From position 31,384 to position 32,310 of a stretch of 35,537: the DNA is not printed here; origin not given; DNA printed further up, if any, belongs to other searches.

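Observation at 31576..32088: HNOBA (sGC dimerisation/PAS-like) domain embedded in a bacterial histidine kinase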

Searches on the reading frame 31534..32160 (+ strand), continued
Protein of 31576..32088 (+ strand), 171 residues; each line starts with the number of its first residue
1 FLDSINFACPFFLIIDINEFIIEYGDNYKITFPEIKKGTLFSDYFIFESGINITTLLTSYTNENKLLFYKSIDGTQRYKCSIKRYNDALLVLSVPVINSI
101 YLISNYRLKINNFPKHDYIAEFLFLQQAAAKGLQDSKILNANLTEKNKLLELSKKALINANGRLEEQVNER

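Call 59: find_encoding_contigs(protein=P0087, flank=3000, max_places=2)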
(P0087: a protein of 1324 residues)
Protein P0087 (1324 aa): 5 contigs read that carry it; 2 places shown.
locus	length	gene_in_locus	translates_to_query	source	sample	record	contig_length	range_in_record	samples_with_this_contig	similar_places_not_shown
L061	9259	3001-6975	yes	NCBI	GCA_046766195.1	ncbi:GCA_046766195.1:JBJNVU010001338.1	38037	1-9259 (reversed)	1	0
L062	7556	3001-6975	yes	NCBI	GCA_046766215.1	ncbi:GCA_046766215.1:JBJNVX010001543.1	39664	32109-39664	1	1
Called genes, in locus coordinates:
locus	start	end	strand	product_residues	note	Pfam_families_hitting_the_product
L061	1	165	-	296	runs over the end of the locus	PF13280:WYL, PF25583:WCX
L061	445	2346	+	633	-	PF09113:N-glycanase_C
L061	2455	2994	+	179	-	PF07700:HNOB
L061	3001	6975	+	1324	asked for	PF00989:PAS, PF08448:PAS_4, PF12860:PAS_7, PF13426:PAS_9, PF08447:PAS_3, PF01590:GAF, PF13185:GAF_2, PF02518:HATPase_c, +6 more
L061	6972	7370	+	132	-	PF00072:Response_reg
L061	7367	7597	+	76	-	-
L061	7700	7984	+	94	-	-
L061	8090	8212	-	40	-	-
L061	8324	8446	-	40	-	-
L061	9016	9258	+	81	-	?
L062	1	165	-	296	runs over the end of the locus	PF13280:WYL, PF25583:WCX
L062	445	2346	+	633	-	PF09113:N-glycanase_C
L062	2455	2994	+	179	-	PF07700:HNOB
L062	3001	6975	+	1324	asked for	PF00989:PAS, PF08448:PAS_4, PF12860:PAS_7, PF13426:PAS_9, PF08447:PAS_3, PF01590:GAF, PF13185:GAF_2, PF02518:HATPase_c, +6 more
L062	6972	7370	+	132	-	PF00072:Response_reg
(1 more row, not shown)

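Call 60: find_encoding_contigs(protein=P0100, flank=3000, max_places=2)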
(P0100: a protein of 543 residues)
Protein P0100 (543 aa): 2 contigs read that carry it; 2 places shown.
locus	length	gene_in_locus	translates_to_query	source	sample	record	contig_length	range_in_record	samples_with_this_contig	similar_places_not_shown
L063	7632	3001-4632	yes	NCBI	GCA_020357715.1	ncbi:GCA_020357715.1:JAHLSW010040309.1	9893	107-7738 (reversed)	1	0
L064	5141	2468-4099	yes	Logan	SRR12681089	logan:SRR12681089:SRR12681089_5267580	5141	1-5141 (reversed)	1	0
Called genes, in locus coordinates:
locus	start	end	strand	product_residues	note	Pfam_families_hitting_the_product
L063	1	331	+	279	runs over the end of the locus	-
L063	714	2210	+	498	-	PF00072:Response_reg, PF00512:HisKA (weak), PF02518:HATPase_c, PF14501:HATPase_c_5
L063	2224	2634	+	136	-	PF00072:Response_reg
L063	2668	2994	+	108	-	PF07700:HNOB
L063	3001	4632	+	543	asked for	PF07701:HNOBA, PF00512:HisKA (weak), PF02518:HATPase_c, PF14501:HATPase_c_5 (weak)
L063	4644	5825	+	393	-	PF00072:Response_reg, PF00211:Guanylate_cyc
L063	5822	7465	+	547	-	-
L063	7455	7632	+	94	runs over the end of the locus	?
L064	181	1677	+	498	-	PF00072:Response_reg, PF00512:HisKA (weak), PF02518:HATPase_c, PF14501:HATPase_c_5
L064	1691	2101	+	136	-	PF00072:Response_reg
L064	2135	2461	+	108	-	PF07700:HNOB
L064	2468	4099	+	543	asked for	PF07701:HNOBA, PF00512:HisKA (weak), PF02518:HATPase_c, PF14501:HATPase_c_5 (weak)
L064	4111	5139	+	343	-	?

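Call 61: find_encoding_contigs(protein=P0120, flank=3000, max_places=2)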
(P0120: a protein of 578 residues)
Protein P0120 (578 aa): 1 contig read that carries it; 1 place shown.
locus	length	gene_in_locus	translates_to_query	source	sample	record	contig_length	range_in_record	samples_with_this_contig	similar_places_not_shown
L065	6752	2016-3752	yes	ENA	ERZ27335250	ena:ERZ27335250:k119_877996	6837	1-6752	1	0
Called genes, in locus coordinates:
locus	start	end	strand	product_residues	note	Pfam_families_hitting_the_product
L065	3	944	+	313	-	?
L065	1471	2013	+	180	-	PF07700:HNOB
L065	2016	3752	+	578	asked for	PF07701:HNOBA, PF00512:HisKA, PF02518:HATPase_c, PF00072:Response_reg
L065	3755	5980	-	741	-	PF00672:HAMP (weak), PF01627:Hpt (weak), PF02518:HATPase_c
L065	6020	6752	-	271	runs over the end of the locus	?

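Call 62: find_encoding_contigs(protein=P0140, flank=3000, max_places=2)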
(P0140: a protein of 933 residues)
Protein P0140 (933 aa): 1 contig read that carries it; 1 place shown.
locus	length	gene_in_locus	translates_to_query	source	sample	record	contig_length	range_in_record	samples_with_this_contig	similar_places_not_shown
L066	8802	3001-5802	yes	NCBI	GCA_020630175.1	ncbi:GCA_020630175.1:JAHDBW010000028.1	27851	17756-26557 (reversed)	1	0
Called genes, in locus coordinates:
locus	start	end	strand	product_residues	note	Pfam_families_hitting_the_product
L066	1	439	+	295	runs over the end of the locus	PF01680:SOR_SNZ, PF05690:ThiG (weak)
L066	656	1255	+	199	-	PF01174:SNO, PF03575:Peptidase_S51 (faint)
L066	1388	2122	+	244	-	-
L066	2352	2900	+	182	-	PF07700:HNOB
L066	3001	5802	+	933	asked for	PF07701:HNOBA, PF00989:PAS, PF08448:PAS_4, PF13426:PAS_9, PF08447:PAS_3, PF00512:HisKA, PF02518:HATPase_c, PF00072:Response_reg, +1 more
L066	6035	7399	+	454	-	-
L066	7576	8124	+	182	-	-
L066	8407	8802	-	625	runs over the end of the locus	-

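Call 87: list_cluster_members(proteins=[P0004, P0005, P0011, P0014, P0025, P0073])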
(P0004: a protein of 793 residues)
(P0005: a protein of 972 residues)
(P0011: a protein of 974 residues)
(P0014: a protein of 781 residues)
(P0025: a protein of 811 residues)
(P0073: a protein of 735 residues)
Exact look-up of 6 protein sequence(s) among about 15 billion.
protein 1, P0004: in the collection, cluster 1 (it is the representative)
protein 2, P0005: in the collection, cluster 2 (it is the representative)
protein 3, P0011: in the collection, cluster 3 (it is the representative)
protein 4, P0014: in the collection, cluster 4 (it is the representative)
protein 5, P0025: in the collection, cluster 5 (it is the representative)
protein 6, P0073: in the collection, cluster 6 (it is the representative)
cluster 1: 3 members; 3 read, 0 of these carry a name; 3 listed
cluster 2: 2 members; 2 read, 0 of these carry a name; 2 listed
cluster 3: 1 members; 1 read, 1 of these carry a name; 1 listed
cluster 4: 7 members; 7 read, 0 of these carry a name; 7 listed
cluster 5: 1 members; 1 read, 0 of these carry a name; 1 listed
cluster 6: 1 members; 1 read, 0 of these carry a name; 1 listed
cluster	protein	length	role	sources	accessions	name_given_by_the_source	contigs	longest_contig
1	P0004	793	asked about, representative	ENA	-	-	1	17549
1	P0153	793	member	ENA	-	-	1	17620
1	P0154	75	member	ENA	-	-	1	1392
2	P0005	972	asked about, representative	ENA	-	-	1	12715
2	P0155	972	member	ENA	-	-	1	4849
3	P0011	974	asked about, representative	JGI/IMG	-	signal transduction histidine kinase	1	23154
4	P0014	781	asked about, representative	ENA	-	-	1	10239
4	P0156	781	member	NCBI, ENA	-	-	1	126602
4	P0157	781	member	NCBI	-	-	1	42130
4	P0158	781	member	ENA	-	-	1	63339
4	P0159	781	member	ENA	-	-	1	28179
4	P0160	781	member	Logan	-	-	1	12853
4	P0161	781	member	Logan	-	-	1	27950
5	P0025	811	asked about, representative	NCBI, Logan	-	-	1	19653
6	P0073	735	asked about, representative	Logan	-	-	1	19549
